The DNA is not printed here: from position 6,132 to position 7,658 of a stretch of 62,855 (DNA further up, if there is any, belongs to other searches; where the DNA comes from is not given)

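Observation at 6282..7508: Bacterial protein with a eukaryotic Myb R2R3-like DNA-binding domain: candidate nucleomodulin effector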

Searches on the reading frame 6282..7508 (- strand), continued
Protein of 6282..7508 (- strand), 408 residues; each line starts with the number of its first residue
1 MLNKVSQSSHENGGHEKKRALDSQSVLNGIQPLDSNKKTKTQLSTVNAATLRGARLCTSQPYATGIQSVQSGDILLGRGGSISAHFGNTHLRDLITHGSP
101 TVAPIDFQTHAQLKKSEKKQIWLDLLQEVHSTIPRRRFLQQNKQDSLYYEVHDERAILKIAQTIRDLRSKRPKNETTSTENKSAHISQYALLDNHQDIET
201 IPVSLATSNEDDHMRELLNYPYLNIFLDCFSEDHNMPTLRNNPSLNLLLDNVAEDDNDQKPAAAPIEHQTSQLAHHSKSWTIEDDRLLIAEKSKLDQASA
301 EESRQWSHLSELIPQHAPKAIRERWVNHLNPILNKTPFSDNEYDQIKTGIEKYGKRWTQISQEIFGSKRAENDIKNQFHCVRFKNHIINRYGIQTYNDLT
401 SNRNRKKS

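Call 32: list_cluster_members(proteins=[P0028, P0033, P0091, P0098, P0017, P0018, P0020, P0022, P0024, P0026])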
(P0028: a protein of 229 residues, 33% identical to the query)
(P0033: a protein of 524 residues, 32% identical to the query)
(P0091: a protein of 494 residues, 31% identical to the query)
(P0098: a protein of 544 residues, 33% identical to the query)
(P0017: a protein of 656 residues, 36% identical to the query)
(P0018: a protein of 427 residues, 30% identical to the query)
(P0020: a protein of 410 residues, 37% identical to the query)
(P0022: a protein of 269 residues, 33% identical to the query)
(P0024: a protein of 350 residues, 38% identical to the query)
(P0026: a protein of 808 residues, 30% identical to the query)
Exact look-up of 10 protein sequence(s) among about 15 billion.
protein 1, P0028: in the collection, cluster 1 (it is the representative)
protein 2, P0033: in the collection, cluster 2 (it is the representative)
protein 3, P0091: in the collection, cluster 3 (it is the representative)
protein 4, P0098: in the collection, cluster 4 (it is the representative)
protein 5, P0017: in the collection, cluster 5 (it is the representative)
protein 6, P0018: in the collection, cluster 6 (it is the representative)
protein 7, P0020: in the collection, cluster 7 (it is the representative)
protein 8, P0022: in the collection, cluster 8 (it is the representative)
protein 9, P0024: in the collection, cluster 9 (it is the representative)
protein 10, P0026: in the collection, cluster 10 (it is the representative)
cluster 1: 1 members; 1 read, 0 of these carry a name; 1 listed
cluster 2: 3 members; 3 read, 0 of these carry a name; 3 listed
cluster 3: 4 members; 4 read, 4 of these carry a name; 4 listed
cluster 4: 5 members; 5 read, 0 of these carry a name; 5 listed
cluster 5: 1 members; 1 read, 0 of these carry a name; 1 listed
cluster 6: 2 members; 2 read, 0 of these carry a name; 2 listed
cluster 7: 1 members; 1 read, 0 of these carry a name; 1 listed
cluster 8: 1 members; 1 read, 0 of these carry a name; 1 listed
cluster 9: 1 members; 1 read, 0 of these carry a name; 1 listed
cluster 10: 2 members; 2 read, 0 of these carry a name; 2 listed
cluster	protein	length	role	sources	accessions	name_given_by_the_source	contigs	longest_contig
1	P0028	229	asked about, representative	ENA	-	-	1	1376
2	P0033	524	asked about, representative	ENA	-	-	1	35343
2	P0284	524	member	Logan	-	-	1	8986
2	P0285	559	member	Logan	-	-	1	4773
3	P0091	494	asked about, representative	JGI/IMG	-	hypothetical protein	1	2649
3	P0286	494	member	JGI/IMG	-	hypothetical protein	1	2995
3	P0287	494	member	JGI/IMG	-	hypothetical protein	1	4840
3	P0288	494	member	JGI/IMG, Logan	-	hypothetical protein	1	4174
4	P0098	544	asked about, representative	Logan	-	-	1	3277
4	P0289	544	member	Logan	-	-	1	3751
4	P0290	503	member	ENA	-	-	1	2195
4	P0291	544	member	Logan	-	-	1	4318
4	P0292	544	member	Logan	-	-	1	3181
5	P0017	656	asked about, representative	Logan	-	-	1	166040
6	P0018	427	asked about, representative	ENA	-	-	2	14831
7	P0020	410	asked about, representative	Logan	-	-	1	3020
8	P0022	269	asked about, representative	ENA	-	-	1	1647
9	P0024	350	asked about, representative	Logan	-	-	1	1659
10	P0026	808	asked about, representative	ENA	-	-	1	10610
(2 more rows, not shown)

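Call 34: find_homologous_proteins(query=A1, max_evalue=1e-10)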
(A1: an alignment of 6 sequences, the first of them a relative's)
Query A1 (6 sequences) (408 aa, profile of the alignment): 17 proteins with E <= 1e-10 among 7876 candidates.
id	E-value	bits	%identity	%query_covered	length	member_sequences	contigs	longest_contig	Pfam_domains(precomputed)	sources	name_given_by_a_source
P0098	4.3e-175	602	24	79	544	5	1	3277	PF00249.38,PF13921.13,PF20710.3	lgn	-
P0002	1.1e-174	600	62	98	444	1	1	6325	PF00249.38,PF13921.13,PF20710.3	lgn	-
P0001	1.1e-163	564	100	100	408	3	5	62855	PF00249.38,PF13921.13,PF20710.3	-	-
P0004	7.4e-75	271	45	60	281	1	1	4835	PF20710.3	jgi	jgi:hypothetical protein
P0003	1.3e-64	237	55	56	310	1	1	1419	PF20710.3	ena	-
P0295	1.1e-56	211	32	25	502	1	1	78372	PF00249.38,PF13921.13,PF20710.3,PF15963.12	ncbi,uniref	ncbi:hypothetical protein ACHAW5_008278 [Stephanodiscus triporus]|uniref:Uncharacterized protein n=1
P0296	1.9e-27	115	26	25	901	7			PF20710.3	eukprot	eukprot:CAMPEP_0196135996 /NCGR_PEP_ID=MMETSP0910-20130528/4449_1 /TAXON_ID=49265 /ORGANISM="Thalass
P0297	5.2e-21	94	26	28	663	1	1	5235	PF20710.3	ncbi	-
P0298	2.4e-20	91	27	23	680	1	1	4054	PF20710.3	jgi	jgi:hypothetical protein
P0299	8.9e-20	90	33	18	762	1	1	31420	PF20710.3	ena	-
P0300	5.0e-19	87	24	23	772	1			PF20710.3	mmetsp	mmetsp:Transcript_2856/g.4458 ORF Transcript_2856/g.4458 Transcript_2856/m.4458 type:complete len:77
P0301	5.0e-19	87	24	23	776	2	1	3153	PF20710.3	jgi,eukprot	eukprot:CAMPEP_0195296524 /NCGR_PEP_ID=MMETSP0707-20130614/19663_1 /TAXON_ID=33640 /ORGANISM="Asteri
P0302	3.9e-18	84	25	23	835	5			PF20710.3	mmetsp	mmetsp:Transcript_34548/g.83411 ORF Transcript_34548/g.83411 Transcript_34548/m.83411 type:complete 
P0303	8.4e-18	83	27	25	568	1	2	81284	PF20710.3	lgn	-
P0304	2.9e-16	78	29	22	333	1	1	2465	PF20710.3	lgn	-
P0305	1.2e-14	73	29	25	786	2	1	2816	PF20710.3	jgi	-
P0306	9.9e-11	60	30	23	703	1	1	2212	PF20710.3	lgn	-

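Call 36: find_encoding_contigs(protein=P0098, flank=5000, max_places=4)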
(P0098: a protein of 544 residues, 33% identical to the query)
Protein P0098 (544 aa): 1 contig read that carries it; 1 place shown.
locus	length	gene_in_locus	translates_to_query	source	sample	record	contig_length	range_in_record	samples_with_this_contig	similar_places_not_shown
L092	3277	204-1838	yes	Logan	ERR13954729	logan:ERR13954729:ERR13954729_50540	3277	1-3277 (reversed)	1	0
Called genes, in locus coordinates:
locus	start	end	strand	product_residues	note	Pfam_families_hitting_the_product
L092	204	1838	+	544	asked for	PF20710:DUF6824, PF00249:Myb_DNA-binding, PF13921:Myb_DNA-bind_6, PF00249:Myb_DNA-binding, PF13921:Myb_DNA-bind_6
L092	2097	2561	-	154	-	PF08149:BING4CT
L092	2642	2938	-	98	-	PF08149:BING4CT (weak)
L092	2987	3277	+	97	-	?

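Call 41: find_encoding_contigs(protein=P0033, flank=10000, max_places=3)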
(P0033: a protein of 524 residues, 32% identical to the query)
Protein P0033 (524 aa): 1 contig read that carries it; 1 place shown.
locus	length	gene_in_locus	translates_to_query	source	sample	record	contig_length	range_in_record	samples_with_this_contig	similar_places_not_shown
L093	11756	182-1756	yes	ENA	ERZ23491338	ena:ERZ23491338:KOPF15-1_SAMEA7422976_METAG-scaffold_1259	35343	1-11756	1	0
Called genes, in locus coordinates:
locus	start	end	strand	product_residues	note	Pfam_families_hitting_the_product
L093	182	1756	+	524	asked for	PF20710:DUF6824, PF00249:Myb_DNA-binding, PF13921:Myb_DNA-bind_6 (weak)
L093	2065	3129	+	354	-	PF00072:Response_reg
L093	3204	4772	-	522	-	-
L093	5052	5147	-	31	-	-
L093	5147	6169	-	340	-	-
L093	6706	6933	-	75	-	-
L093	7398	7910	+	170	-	PF07883:Cupin_2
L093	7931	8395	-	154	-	-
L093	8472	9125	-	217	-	PF08378:NERD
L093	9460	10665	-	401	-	PF01381:HTH_3 (weak)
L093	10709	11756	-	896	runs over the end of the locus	PF12419:DUF3670, PF04851:ResIII, PF00176:SNF2-rel_dom, PF00271:Helicase_C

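Call 42: find_encoding_contigs(protein=P0303, flank=8000, max_places=2)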
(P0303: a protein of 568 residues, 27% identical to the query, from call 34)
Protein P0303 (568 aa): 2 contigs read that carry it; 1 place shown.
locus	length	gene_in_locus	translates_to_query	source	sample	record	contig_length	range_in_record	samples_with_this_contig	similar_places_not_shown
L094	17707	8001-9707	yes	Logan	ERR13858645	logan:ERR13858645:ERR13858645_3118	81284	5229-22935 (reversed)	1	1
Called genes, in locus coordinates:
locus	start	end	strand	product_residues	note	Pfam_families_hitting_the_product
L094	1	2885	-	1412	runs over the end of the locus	PF01751:Toprim, PF01131:Topoisom_bac, PF13368:Toprim_C_rpt, PF00505:HMG_box, PF09011:HMG_box_2 (weak), PF00505:HMG_box, PF09011:HMG_box_2 (weak), PF00505:HMG_box (weak), +1 more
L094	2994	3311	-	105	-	-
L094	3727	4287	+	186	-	-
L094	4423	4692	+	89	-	-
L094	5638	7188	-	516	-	PF01490:Aa_trans, PF03222:Trp_Tyr_perm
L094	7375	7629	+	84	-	-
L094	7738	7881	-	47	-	-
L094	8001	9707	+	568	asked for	PF20710:DUF6824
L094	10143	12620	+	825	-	-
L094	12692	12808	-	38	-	-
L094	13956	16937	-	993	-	-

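Call 46: list_cluster_members(proteins=[P0024, P0020, P0029, P0037, P0044, P0040, P0047, P0058, P0031, P0061])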
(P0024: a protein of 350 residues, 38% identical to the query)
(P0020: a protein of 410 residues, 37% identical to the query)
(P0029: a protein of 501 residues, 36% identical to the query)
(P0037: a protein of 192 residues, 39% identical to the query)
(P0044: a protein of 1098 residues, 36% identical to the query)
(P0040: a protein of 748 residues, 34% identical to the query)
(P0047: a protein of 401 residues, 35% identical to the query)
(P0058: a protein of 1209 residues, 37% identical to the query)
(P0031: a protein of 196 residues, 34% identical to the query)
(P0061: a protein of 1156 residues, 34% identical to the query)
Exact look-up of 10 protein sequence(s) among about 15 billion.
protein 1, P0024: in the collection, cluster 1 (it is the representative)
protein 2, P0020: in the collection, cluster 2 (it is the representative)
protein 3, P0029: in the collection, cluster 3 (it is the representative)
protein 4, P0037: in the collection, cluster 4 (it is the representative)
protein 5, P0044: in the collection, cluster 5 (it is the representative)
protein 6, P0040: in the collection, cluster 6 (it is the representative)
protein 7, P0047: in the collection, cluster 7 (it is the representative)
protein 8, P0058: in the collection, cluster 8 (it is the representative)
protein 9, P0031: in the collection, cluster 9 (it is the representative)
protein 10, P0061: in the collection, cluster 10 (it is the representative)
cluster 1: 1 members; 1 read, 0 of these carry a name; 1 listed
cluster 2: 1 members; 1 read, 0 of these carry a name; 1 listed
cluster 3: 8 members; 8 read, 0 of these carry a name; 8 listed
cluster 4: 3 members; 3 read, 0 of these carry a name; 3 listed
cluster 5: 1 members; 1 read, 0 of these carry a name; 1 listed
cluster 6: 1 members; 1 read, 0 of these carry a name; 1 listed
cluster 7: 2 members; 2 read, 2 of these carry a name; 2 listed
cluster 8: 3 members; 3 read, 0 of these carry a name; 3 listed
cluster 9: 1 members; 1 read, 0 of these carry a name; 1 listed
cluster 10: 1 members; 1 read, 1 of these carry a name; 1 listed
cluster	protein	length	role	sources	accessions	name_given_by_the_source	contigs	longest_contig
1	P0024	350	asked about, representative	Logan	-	-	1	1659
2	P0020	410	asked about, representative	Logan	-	-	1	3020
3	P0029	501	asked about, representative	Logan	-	-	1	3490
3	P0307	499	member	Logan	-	-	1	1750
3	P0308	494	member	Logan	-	-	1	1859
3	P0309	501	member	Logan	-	-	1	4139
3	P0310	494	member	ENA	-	-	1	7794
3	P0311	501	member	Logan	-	-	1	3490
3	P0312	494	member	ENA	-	-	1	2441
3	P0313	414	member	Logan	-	-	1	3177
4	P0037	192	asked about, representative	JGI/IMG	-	-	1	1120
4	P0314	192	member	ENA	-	-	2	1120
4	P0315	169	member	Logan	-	-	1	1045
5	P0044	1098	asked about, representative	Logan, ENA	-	-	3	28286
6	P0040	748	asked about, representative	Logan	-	-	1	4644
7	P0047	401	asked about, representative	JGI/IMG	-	hypothetical protein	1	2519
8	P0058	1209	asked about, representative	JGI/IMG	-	-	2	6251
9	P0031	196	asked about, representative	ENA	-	-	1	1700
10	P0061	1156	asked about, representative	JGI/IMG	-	hypothetical protein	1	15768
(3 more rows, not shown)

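Call 62: search_protein_families(library=pfam, proteins=[L007:114-836:-, L088:2290-3018:-, L007:4509-6323:+, L088:3-689:+, L093:2065-3129:+, L093:3204-4772:-, L093:5147-6169:-, L093:9460-10665:-], max_evalue=1)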
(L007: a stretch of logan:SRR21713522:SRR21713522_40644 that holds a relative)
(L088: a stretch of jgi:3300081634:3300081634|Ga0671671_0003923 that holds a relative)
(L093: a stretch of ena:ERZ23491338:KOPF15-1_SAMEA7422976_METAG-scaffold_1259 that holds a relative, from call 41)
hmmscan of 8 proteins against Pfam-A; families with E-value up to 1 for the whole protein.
L007:114-836:- (240 aa): 4 families
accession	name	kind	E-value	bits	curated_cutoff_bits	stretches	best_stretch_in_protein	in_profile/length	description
PF01816.23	LRV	-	7.5e-11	42.1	21.6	2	127-149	3-25/26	Leucine rich repeat variant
PF02985.28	HEAT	-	0.008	16.8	23.5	1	113-135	2-24/31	HEAT repeat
PF20848.2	ExoU_mid_dom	-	0.019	15.6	27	0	194-226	69-101/119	ExoU toxin, middle helical domain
PF22771.1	ToxA_barrel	-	0.02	15.8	27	1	162-207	15-61/89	Dermonecrotic toxin, barrel-like domain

L088:2290-3018:- (242 aa): 6 families
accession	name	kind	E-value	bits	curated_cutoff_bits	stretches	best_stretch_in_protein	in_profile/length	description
PF01816.23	LRV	-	2.5e-08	34.2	21.6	1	125-148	2-25/26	Leucine rich repeat variant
PF02985.28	HEAT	-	0.0022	18.5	23.5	0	112-131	2-21/31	HEAT repeat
PF14397.11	ATPgrasp_ST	-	0.12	12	31.4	1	63-169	70-182/278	Sugar-transfer associated ATP-grasp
PF18321.7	3HCDH_RFF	-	0.14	13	23.6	0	189-222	18-50/69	3-hydroxybutyryl-CoA dehydrogenase reduced Rossmann-fold domain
PF13646.12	HEAT_2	-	0.25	12.1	27.7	0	112-132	33-53/88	HEAT repeats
PF20848.2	ExoU_mid_dom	-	0.54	10.9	27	0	194-235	70-111/119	ExoU toxin, middle helical domain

L007:4509-6323:+ (605 aa): 0 families

L088:3-689:+ (228 aa): 1 family
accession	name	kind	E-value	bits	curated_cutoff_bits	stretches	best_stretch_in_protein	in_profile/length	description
PF01609.27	DDE_Tnp_1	-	0.0012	19.1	23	1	24-150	131-199/200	Transposase DDE domain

L093:2065-3129:+ (354 aa): 4 families
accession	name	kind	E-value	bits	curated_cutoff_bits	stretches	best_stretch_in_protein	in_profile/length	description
PF00072.30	Response_reg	-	5.7e-15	55.9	30.2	1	7-116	1-110/111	Response regulator receiver domain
PF11113.13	Phage_head_chap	-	0.12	13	25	1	8-34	6-33/56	Head assembly gene product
PF01544.23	CorA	-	0.23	11.2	27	1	258-349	122-218/292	CorA-like Mg2+ transporter protein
PF08650.15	DASH_Dad4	-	0.25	11.8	29.8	1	319-352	7-40/71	DASH complex subunit Dad4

L093:3204-4772:- (522 aa): 2 families
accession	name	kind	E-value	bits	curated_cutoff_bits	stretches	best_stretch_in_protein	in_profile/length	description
PF10577.15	FAM171A1-2-B_N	-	0.017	14.8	31.2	1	238-291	180-228/254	FAM171A1/A2/B, N-terminal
PF11974.14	bMG3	-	0.044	14.2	34.9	1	57-104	13-59/103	Bacterial alpha-2-macroglobulin MG3 domain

L093:5147-6169:- (340 aa): 6 families
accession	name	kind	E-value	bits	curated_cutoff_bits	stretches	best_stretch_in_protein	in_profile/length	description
PF07719.23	TPR_2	-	0.011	16.2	27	1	284-308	3-27/34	Tetratricopeptide repeat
PF13181.12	TPR_8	-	0.021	15.4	25.7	1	284-308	3-27/34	Tetratricopeptide repeat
PF00515.34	TPR_1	-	0.051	13.9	27.8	1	285-308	4-27/34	Tetratricopeptide repeat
PF17736.7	Ig_C17orf99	-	0.07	13.6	26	1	152-183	14-45/95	C17orf99 Ig domain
PF13424.12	TPR_12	-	0.13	12.9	30.1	1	277-308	40-71/77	Tetratricopeptide repeat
PF13174.12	TPR_6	-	0.2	12.8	26.3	0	285-307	3-25/33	Tetratricopeptide repeat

L093:9460-10665:- (401 aa): 4 families
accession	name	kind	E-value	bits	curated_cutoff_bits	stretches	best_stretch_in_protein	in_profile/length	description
PF01381.28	HTH_3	-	1.9e-06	28.3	23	1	338-375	1-38/55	Helix-turn-helix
PF13560.12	HTH_31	-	0.0019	18.9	27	1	338-377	6-44/64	Helix-turn-helix domain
PF20432.4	Xre-like-HTH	-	0.0046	17.7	25.8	1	336-378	13-54/63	Antitoxin Xre-like helix-turn-helix domain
PF04434.22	SWIM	-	0.065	13.2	19.6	1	158-176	14-35/38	SWIM zinc finger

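Call 63: predict_structure(alignment_id=A2)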
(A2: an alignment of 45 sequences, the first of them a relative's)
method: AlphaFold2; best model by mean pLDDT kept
length: 408 residues; sequences in the alignment: 45
mean_pLDDT: 73.4   pTM: 0.42
mean pLDDT of the five models: 73.4, 73.4, 73.0, 73.0, 72.6
residues with pLDDT >= 90: 207; 70-90: 30; 50-70: 43; < 50: 128
segments of 3 or more residues with pLDDT < 50: 1-5, 7-17, 19-50, 185-212, 223-257, 262-265, 267-274
pLDDT, mean of each block of 10 residues (from residue 1): 45 42 42 42 43 57 88 96 97 98 97 97 96 94 96 96 97 65 48 40 39 51 45 36 34 40 47 63 95 83 86 93 91 90 98 96 95 95 97 97 64
secondary structure, 60 per line:
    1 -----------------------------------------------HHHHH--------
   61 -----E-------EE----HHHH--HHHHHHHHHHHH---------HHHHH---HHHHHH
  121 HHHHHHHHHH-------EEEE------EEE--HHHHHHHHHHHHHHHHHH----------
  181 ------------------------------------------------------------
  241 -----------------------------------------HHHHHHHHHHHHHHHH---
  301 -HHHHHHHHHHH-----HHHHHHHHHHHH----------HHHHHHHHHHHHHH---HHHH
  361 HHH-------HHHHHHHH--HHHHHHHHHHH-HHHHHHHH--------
elements in order: H48-52 H80-83 H86-97 H107-111 H115-130 E138-141 E148-150 H153-170 H282-297 H302-312 H318-329 H340-353 H357-363 H371-378 H381-391 H393-400

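Call 70: fold_search(model_id=the predicted structure, library=pdb)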
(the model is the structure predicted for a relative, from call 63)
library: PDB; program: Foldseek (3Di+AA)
matches with E <= 10: 106; with E <= 0.001: 7
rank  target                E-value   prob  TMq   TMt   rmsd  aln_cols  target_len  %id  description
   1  3zqc_J                1.2e-04  1.00  0.22  0.69   2.5       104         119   29  Structure of the Trichomonas vaginalis Myb3 DNA-binding domain bound to a promoter sequence reveals a unique C-termina (released 2012-04-18)
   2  3osg_A                1.7e-04  1.00  0.23  0.75   2.9       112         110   24  The structure of protozoan parasite Trichomonas vaginalis Myb2 in complex with MRE-1-12 DNA (released 2011-08-03)
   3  3osf_A                2.0e-04  1.00  0.22  0.77   3.1       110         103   25  The structure of protozoan parasite Trichomonas vaginalis Myb2 in complex with MRE-2f-13 DNA (released 2011-08-03)
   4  1h89_C                2.2e-04  1.00  0.23  0.73   3.1       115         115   30  CRYSTAL STRUCTURE OF TERNARY PROTEIN-DNA COMPLEX2 (released 2002-01-28)
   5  3zqc_A                4.4e-04  1.00  0.22  0.69   2.6       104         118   29  Structure of the Trichomonas vaginalis Myb3 DNA-binding domain bound to a promoter sequence reveals a unique C-termina (released 2012-04-18)
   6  1h88_C                5.2e-04  1.00  0.23  0.56   3.2       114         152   28  CRYSTAL STRUCTURE OF TERNARY PROTEIN-DNA COMPLEX1 (released 2002-01-28)
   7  1h8a_C                6.1e-04  1.00  0.22  0.79   2.4       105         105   28  CRYSTAL STRUCTURE OF TERNARY PROTEIN-DNA COMPLEX3 (released 2002-01-28)
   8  1gv2                  1.2e-03  1.00  0.16  0.49   6.7       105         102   30  CRYSTAL STRUCTURE OF C-MYB R2R3 (released 2003-07-03)
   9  6jui                  2.1e-03  1.00  0.20  0.71   2.9       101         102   21  The atypical Myb-like protein Cdc5 contains two distinct nucleic acid-binding surfaces (released 2020-02-19)
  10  2k9n_MODEL_1_A        2.2e-03  1.00  0.15  0.42   6.5       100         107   30  Solution NMR structure of the R2R3 DNA binding domain of Myb1 protein from protozoan parasite Trichomonas vagi (released 2009-03-17)
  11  6kks_A                2.4e-03  1.00  0.22  0.76   2.8       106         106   24  Structural insights into target DNA recognition by R2R3-type MYB transcription factor (released 2019-11-13)
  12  6j6g_c                6.8e-03  1.00  0.21  0.20  12.7       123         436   20  Cryo-EM structure of the yeast B*-a2 complex at an average resolution of 3.2 angstrom (released 2019-04-24)
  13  7dvq_L                7.5e-03  1.00  0.21  0.73   2.8       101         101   21  Cryo-EM Structure of the Activated Human Minor Spliceosome (minor Bact Complex) (released 2021-03-31)
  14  8i0p_L                8.8e-03  1.00  0.20  0.73   3.5       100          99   21  The cryo-EM structure of human pre-Bact complex (released 2024-07-31)
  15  5z58_L                8.8e-03  1.00  0.22  0.61  24.5       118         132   19  Cryo-EM structure of a human activated spliceosome (early Bact) at 4.9 angstrom. (released 2018-09-19)
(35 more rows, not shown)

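Call 78: find_related_loci(query=A5, collection=metagenome_contigs, flank=10000)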
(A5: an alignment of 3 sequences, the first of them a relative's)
Query A5 (408 aa) in metagenome_contigs; peptide patterns used: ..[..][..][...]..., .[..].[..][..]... (x = any residue, [..] = any of these).
349 stretches matched a pattern, but none encodes a relative of the query by tblastn (E <= 1e-3).

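Call 88: search_protein_families(library=padloc, proteins=[window:6282-7508:-], max_evalue=0.01)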
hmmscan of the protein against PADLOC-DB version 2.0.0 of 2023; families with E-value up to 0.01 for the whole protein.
window:6282-7508:- (408 aa): 0 families

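Call 89: search_protein_families(library=phrogs, proteins=[window:6282-7508:-], max_evalue=0.01)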
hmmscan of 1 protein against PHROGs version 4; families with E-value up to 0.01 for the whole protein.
window:6282-7508:- (408 aa): 0 families
